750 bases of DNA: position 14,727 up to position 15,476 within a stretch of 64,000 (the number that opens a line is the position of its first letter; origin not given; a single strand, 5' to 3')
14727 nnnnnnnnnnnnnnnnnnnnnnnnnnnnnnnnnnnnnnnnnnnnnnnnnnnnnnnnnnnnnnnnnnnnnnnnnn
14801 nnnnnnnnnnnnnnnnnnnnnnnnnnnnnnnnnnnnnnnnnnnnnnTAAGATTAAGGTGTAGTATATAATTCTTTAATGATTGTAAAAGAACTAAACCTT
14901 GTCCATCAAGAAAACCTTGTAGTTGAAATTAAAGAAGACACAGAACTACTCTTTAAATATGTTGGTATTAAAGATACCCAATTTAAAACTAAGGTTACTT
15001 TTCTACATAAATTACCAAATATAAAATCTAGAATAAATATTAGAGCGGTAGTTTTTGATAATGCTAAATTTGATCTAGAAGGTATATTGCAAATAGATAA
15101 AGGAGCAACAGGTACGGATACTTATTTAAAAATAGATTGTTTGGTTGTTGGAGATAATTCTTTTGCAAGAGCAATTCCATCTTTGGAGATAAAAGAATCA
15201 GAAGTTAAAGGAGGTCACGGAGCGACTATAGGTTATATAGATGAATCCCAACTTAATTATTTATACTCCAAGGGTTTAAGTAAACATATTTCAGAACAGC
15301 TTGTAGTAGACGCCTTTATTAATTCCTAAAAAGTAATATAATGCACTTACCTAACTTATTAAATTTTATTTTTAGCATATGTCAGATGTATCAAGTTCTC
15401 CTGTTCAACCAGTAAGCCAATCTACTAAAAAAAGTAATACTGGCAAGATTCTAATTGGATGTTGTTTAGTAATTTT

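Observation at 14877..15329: Stand-alone 150-aa SufB/SufD C-terminal domain protein, with a lone sufC 33 kb away and no other suf genes in view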

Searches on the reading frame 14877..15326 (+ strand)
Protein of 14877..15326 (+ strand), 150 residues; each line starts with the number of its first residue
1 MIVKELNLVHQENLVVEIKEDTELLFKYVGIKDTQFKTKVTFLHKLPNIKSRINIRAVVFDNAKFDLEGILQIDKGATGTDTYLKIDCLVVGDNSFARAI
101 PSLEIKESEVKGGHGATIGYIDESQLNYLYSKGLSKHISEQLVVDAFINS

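Call 3: search_protein_families(library=pfam, proteins=[window:14877-15326:+], max_evalue=1)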
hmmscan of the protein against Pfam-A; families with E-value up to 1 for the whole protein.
window:14877-15326:+ (150 aa): 1 family
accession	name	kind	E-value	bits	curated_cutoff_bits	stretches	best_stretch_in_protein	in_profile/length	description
PF01458.23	SUFBD_core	-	4.3e-29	102.1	27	1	21-147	106-232/232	SUF system FeS cluster assembly, SufBD core domain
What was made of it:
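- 14877..15329 (+): mini-sufD: complete 150-aa gene including its stop codon. It consists of the last ~4.5 turns of the SufD beta-helix plus two C-terminal helices. PF01458 E=4.3e-29, profile 106-232/232 (call 3).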

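Call 4: search_protein_families(library=ncbifam, proteins=[window:14877-15326:+], max_evalue=1)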
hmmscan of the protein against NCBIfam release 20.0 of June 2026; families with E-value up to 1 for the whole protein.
window:14877-15326:+ (150 aa): 5 families
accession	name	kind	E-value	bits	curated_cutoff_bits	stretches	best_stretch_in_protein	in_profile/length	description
TIGR01981.1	sufD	equivalog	4.5e-31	108.2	222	1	27-149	138-260/275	Fe-S cluster assembly protein SufD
TIGR01980.1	sufB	equivalog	9.9e-19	67.3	346.4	1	34-149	315-430/448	Fe-S cluster assembly protein SufB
NF008194.0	PRK10948.1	equivalog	1.1e-15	57.5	489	1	41-148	286-394/423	Fe-S cluster assembly protein SufD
NF008773.0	PRK11814.1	equivalog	6.9e-13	48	717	1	34-148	342-456/484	Fe-S cluster assembly protein SufB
NF052511.1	SUF_like_SmsB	exception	2.8e-09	36.5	650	1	55-149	327-419/445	SUF-like minimal system protein SmsB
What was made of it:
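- On SufD (TIGR01981 / PF01458 SufBD family): 150 aa. TIGR01981 gives 108 bits, below the cutoff of 222 (call 4).
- On SmsB (SUF-like minimal system, NF052511): 36.5 bits against a cutoff of 650 (call 4).
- Closest known: SufB. Different: TIGR01980 gives 67 bits against a cutoff of 346 (call 4).
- Closest known: SmsB of the SUF-like minimal system. Different: NF052511 gives 36.5 bits against a cutoff of 650 (call 4).
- TIGR01981 gives 108 bits against 67 for sufB and 36 for SmsB (call 4). It covers only the last third of a canonical SufD, and TIGR01981 scores below its cutoff (call 4).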

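Call 9: find_homologous_proteins(query=window:14877-15326:+, max_evalue=0.001)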
Query window:14877-15326:+ (150 aa): 157 proteins with E <= 0.001 among 170 candidates; the best 120 are listed.
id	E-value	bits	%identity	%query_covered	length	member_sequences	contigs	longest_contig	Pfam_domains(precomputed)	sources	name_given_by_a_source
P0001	9.2e-91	319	100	100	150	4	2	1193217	PF01458.24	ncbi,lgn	-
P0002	6.9e-65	235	73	99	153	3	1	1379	PF01458.24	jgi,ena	-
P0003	1.5e-61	224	72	99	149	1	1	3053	PF01458.24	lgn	-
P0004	5.3e-59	216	67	100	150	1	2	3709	PF01458.24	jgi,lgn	-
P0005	3.3e-54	200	62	99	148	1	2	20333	PF01458.24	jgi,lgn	-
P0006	1.3e-53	198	62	99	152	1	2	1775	PF01458.24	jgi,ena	-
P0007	2.4e-53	198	65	96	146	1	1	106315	PF01458.24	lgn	-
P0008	5.5e-53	196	66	90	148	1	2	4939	PF01458.24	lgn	-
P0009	7.1e-53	196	63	99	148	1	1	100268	PF01458.24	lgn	-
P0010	2.1e-52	195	65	90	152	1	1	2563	PF01458.24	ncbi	-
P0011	6.2e-52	193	65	89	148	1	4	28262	PF01458.24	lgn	-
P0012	7.1e-52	193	64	90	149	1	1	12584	PF01458.24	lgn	-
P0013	7.3e-52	193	61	98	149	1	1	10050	PF01458.24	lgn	-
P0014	9.0e-52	193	65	89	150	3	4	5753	PF01458.24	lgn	-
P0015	1.6e-51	192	64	99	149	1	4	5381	PF01458.24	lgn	-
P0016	5.9e-51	190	62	97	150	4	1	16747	PF01458.24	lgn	-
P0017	1.8e-50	188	62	96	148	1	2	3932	PF01458.24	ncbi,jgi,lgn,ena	-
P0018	2.0e-50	188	64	86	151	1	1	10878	PF01458.24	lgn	-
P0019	2.6e-50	188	63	90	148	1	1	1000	PF01458.24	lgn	-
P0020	3.0e-50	188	61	97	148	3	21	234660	PF01458.24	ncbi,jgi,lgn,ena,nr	ncbi:hypothetical protein DOJK_02335 [Patescibacteria group bacterium]|nr:SufD family Fe-S cluster a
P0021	3.8e-50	187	64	92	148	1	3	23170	PF01458.24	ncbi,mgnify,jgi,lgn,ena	mgnify:CR=1 FL=1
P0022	8.8e-50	186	62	93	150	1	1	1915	PF01458.24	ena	-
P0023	9.2e-50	186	61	100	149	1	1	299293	PF01458.24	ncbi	ncbi:MAG: SufD family Fe-S cluster assembly protein [Candidatus Dojkabacteria bacterium]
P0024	9.4e-50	186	63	90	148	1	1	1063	PF01458.24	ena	-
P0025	1.6e-49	185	58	98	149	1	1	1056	PF01458.24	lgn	-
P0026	1.8e-49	185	62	91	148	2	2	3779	PF01458.24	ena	-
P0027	2.4e-49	185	62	90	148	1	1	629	PF01458.24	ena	-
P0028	2.8e-49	184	59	93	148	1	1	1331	PF01458.24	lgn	-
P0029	2.9e-49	184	63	89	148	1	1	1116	PF01458.24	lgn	-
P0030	4.6e-49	184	62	89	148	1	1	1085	PF01458.24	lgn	-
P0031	6.8e-49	183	60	92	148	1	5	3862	PF01458.24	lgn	-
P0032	7.2e-49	183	56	98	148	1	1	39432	PF01458.24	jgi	jgi:Fe-S cluster assembly protein SufD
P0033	9.3e-49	183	58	100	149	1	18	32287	PF01458.24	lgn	-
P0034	1.4e-48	182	62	93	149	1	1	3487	PF01458.24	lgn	-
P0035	1.5e-48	182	62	90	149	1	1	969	PF01458.24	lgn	-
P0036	1.8e-48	182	64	90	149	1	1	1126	PF01458.24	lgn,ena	-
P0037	2.1e-48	182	58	100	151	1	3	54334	PF01458.24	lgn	-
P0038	3.2e-48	181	62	91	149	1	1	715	PF01458.24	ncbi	-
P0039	4.3e-48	181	61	89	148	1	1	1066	PF01458.24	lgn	-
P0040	5.6e-48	180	60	91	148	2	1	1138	PF01458.24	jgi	jgi:Fe-S cluster assembly protein SufD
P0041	6.1e-48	180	57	100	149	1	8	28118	PF01458.24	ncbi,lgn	-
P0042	6.5e-48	180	60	97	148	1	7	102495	PF01458.24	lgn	-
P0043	9.2e-48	180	61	90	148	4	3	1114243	PF01458.24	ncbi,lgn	-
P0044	9.4e-48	180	62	90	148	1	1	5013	PF01458.24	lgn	-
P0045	2.4e-47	178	58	93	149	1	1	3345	PF01458.24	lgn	-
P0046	2.5e-47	178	57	93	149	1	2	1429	PF01458.24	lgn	-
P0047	2.6e-47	178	56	97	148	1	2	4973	PF01458.24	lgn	-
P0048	3.4e-47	178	57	93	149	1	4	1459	PF01458.24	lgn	-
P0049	4.7e-47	177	61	90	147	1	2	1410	PF01458.24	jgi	jgi:Fe-S cluster assembly protein SufD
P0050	8.4e-47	176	57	96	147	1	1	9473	PF01458.24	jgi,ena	-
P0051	8.8e-47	176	61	90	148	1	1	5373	PF01458.24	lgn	-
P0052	9.5e-47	176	61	90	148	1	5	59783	PF01458.24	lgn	-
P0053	9.7e-47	176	57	97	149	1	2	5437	PF01458.24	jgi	-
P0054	1.2e-46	176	61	90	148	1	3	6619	PF01458.24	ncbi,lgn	-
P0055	1.5e-46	176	56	99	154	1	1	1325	PF01458.24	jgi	jgi:Fe-S cluster assembly protein SufB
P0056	1.6e-46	176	63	88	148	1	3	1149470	PF01458.24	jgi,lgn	jgi:Fe-S cluster assembly protein SufD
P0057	1.7e-46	175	57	97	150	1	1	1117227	PF01458.24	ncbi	-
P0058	2.0e-46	175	62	89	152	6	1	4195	PF01458.24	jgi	-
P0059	2.1e-46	175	58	100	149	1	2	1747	PF01458.24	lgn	-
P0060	2.2e-46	175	61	90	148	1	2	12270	PF01458.24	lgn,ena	-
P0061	3.1e-46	175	55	99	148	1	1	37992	PF01458.24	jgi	jgi:Fe-S cluster assembly protein SufD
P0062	3.2e-46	175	57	95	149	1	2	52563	PF01458.24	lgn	-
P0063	3.6e-46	174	55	96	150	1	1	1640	PF01458.24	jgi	jgi:Fe-S cluster assembly protein SufD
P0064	8.7e-46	173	61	90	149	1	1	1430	PF01458.24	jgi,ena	-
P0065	1.2e-45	173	55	95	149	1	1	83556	PF01458.24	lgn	-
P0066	1.3e-45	173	59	95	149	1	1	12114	PF01458.24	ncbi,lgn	ncbi:MAG: SufD family Fe-S cluster assembly protein [Candidatus Dojkabacteria bacterium]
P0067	1.4e-45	173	54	97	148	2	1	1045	PF01458.24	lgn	-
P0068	1.4e-45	172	56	95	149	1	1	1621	PF01458.24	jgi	-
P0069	1.9e-45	172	58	97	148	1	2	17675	PF01458.24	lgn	-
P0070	2.4e-45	172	58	95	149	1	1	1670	PF01458.24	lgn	-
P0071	3.0e-45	171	61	87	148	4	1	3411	PF01458.24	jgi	jgi:Fe-S cluster assembly protein SufD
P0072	3.1e-45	171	55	94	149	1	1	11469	PF01458.24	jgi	jgi:Fe-S cluster assembly protein SufD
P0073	4.0e-45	171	57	100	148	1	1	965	PF01458.24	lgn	-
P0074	4.9e-45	171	55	99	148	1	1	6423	PF01458.24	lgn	-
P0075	8.9e-45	170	60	89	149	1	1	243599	PF01458.24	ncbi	-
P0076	9.2e-45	170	55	100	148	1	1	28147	PF01458.24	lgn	-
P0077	1.5e-44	169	55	90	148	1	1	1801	PF01458.24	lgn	-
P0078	4.2e-44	168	60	90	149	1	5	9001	PF01458.24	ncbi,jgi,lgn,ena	-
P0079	5.2e-44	167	57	92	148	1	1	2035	PF01458.24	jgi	jgi:Fe-S cluster assembly protein SufD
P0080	1.2e-43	166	59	90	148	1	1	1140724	PF01458.24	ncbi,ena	-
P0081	1.3e-43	166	60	88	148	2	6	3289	PF01458.24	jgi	jgi:Fe-S cluster assembly scaffold protein SufB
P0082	2.0e-43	166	60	87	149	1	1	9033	PF01458.24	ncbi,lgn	-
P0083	5.7e-43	164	59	90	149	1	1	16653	PF01458.24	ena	-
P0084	1.3e-42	163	54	96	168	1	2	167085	PF01458.24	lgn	-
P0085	1.3e-42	163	54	96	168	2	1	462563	PF01458.24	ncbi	-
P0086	1.5e-42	163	54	97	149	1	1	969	PF01458.24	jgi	jgi:Fe-S cluster assembly protein SufD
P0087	1.6e-42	163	56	89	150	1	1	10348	PF01458.24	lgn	-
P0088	2.1e-42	162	58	89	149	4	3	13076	PF01458.24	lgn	-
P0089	2.2e-42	162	56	97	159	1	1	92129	PF01458.24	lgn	-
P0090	2.3e-42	162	55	90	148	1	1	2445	PF01458.24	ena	-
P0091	5.0e-42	161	54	90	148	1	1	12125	PF01458.24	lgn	-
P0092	1.4e-41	160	55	89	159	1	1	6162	PF01458.24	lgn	-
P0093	1.5e-41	159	54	89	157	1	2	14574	PF01458.24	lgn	-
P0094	1.6e-41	159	53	95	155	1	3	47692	PF01458.24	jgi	jgi:Fe-S cluster assembly protein SufD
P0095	1.6e-41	159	56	88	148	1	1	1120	PF01458.24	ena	-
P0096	1.7e-41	159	56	91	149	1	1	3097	PF01458.24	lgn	-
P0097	1.8e-41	159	51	95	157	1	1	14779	PF01458.24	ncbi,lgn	-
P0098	3.8e-41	158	58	88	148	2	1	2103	PF01458.24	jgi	jgi:Fe-S cluster assembly protein SufD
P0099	4.1e-41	158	51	98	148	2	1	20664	PF01458.24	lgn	-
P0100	1.8e-40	156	53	90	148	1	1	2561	PF01458.24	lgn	-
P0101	4.8e-40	155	53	93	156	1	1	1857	PF01458.24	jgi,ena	-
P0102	6.3e-40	154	65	75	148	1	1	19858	PF01458.24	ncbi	-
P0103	1.7e-39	153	50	98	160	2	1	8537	PF01458.24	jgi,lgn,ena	-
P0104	2.0e-39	153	52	92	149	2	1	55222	PF01458.24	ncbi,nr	ncbi:MAG: hypothetical protein KatS3mg086_067 [Candidatus Dojkabacteria bacterium]|nr:MAG: hypotheti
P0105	2.1e-39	152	54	89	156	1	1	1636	PF01458.24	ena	-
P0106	2.4e-39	152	54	89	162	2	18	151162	PF01458.24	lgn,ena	-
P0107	4.0e-39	152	54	91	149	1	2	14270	PF01458.24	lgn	-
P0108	8.0e-39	151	53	89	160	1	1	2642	PF01458.24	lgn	-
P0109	8.1e-39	151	53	89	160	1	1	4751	PF01458.24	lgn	-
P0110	8.1e-39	151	53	89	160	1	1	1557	PF01458.24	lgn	-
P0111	1.0e-38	150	55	89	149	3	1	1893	PF01458.24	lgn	-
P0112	2.1e-38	149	52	89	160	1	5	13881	PF01458.24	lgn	-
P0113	2.4e-38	149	49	89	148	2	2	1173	PF01458.24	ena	-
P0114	4.7e-38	148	50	95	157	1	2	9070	PF01458.24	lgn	-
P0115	5.9e-38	148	50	97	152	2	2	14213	PF01458.24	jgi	jgi:Fe-S cluster assembly protein SufD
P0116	6.3e-38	148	49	99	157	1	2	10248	PF01458.24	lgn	-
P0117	1.4e-37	147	50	92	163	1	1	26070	PF01458.24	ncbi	-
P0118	3.2e-37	145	53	89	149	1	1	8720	PF01458.24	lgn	-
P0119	3.8e-37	145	55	87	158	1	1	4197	PF01458.24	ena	-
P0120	4.5e-37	145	51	89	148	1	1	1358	PF01458.24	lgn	-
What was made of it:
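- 157 homologues of 146-168 aa were found, down to ~50% identity (call 9).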

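Call 13: find_encoding_contigs(protein=P0001, flank=10000, max_places=4)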
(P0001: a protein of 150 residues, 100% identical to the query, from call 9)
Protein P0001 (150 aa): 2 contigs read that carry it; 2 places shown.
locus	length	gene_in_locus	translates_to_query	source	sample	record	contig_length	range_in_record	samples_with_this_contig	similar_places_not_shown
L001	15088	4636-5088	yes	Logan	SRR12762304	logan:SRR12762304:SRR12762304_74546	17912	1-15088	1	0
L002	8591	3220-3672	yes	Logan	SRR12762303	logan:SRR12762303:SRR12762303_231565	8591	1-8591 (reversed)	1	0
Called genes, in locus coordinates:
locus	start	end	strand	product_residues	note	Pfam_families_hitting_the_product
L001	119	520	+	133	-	PF11969:DcpS_C, PF01230:HIT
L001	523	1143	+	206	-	PF01351:RNase_HII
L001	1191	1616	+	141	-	-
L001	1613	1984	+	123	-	-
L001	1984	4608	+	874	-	-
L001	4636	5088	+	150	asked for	PF01458:SUFBD_core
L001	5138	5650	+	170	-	-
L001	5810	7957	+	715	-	PF00009:GTP_EFTU, PF22042:EF-G_D2, PF03144:GTP_EFTU_D2, PF14492:EFG_III, PF03764:EFG_IV, PF00679:EFG_C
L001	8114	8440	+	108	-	-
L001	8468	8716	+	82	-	-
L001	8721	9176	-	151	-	-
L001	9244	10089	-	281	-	PF01734:Patatin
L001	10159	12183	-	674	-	PF09972:DUF2207, PF20990:DUF2207_C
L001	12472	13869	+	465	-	-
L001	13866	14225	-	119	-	PF13560:HTH_31, PF01381:HTH_3, PF12844:HTH_19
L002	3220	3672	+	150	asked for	PF01458:SUFBD_core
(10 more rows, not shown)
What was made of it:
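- Identical copies occur in two independent Logan assemblies (call 13).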

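Call 14: find_encoding_contigs(protein=P0043, flank=10000, max_places=1)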
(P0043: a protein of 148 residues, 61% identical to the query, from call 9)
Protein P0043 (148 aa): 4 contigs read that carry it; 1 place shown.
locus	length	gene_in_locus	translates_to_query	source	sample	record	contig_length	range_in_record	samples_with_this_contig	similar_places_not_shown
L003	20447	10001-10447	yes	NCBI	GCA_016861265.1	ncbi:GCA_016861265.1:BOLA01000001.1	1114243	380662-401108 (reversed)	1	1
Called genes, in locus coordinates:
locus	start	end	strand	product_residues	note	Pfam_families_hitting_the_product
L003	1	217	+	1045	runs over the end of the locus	PF13196:DUF4012 (weak)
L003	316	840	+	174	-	PF03449:GreA_GreB_N, PF01272:GreA_GreB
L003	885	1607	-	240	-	PF01040:UbiA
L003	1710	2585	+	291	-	PF10672:Methyltrans_SAM (weak)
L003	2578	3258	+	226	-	PF00849:PseudoU_synth_2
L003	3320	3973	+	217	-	PF27226:AF_1845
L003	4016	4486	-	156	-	PF02502:LacAB_rpiB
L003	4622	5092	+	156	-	PF17032:Zn_ribbon_15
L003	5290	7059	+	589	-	PF01807:Zn_ribbon_DnaG, PF08275:DNAG_N, PF01751:Toprim (weak), PF13662:Toprim_4, PF13155:Toprim_2, PF10410:DnaB_bind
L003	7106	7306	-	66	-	PF00468:Ribosomal_L34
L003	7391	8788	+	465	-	-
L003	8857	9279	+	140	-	PF01245:Ribosomal_L19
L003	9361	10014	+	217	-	PF01351:RNase_HII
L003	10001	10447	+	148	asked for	PF01458:SUFBD_core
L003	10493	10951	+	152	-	-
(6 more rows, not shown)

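Call 15: find_encoding_contigs(protein=P0085, flank=10000, max_places=1)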
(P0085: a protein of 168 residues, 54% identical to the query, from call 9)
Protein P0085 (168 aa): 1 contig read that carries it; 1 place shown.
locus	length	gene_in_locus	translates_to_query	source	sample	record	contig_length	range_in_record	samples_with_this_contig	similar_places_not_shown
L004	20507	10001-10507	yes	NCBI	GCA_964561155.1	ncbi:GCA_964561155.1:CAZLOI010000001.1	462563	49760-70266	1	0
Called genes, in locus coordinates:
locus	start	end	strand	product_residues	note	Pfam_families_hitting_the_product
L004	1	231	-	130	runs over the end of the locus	PF00410:Ribosomal_S8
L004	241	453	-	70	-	PF00253:Ribosomal_S14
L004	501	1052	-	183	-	PF00281:Ribosomal_L5, PF00673:Ribosomal_L5_C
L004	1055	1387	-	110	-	PF00467:KOW (weak), PF17136:ribosomal_L24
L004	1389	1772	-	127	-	PF00238:Ribosomal_L14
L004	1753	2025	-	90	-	PF00366:Ribosomal_S17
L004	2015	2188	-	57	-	PF00831:Ribosomal_L29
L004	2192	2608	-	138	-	PF00252:Ribosomal_L16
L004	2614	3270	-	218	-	PF07650:KH_2, PF00189:Ribosomal_S3_C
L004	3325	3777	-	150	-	PF00237:Ribosomal_L22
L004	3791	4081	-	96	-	PF00203:Ribosomal_S19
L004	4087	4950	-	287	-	PF00181:Ribosomal_L2_N, PF03947:Ribosomal_L2_C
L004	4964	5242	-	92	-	PF00276:Ribosomal_L23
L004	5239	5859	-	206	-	PF00573:Ribosomal_L4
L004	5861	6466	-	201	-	PF00297:Ribosomal_L3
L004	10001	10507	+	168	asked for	PF01458:SUFBD_core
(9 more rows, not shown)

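Call 16: find_encoding_contigs(protein=P0117, flank=10000, max_places=1)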
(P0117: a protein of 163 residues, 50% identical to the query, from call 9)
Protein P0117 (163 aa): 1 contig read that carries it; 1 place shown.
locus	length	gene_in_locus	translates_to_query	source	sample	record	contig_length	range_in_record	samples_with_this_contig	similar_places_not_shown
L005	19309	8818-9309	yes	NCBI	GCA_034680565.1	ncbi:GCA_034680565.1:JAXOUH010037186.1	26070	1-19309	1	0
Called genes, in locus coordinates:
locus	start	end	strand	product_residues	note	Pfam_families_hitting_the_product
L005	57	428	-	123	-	PF04296:YlxR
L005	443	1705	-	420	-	PF08529:NusA_N, PF13184:KH_NusA_1st, PF26594:KH_NusA_2nd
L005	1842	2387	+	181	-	-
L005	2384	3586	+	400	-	PF00953:Glycos_transf_4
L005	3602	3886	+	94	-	PF13459:Fer4_15, PF13370:Fer4_13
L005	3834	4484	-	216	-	PF01794:Ferric_reduct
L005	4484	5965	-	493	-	PF03816:LytR_cpsA_psr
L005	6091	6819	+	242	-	PF02463:SMC_N (faint), PF00005:ABC_tran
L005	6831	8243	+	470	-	PF19295:SufBD_N, PF01458:SUFBD_core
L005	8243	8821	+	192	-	PF01327:Pep_deformylase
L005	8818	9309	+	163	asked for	PF01458:SUFBD_core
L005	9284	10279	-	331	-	-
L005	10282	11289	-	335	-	-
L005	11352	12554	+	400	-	PF00155:Aminotran_1_2, PF00266:Aminotran_5, PF01041:DegT_DnrJ_EryC1 (weak)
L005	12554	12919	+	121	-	PF01592:NifU_N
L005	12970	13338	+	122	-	-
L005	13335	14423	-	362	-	PF02463:SMC_N, PF13175:AAA_15, PF13476:AAA_23 (weak), PF13304:AAA_21 (weak)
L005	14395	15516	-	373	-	PF05697:Trigger_N, PF05698:Trigger_C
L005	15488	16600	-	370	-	PF07907:YibE_F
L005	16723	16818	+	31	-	-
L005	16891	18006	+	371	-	PF13439:Glyco_transf_4, PF20706:GT4-conflict (faint), PF00534:Glycos_transf_1, PF13692:Glyco_trans_1_4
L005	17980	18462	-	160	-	-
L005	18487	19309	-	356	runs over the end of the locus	PF01207:Dus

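Call 20: search_protein_representatives(protein=window:14877-15326:+)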
Query: 150 residues. Proteins with E-value up to 0.001 (for the whole library): 12999; up to 1e-10: 1353; up to 1e-30: 8. The best 150 are listed.
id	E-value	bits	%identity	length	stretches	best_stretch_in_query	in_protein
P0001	2.9e-91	318.8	100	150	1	1-150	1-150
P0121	6.2e-37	142.8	52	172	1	8-149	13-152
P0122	2.6e-34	134.3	47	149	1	16-149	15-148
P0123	2.8e-33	131.0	59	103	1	34-134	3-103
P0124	1.6e-32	128.5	50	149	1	18-150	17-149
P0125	4.2e-31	123.9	50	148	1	18-150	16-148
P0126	4.8e-31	123.7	45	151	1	19-148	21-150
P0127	4.8e-31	123.7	47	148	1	12-148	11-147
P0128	1.0e-28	116.2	55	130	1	42-147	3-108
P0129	2.4e-28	115.0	41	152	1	4-149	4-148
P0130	4.1e-28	114.2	41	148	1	6-149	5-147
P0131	9.6e-28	113.0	43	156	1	12-147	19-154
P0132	7.2e-27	110.2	44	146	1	18-150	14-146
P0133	7.7e-27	110.1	51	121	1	11-117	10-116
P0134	1.2e-26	109.5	44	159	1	15-148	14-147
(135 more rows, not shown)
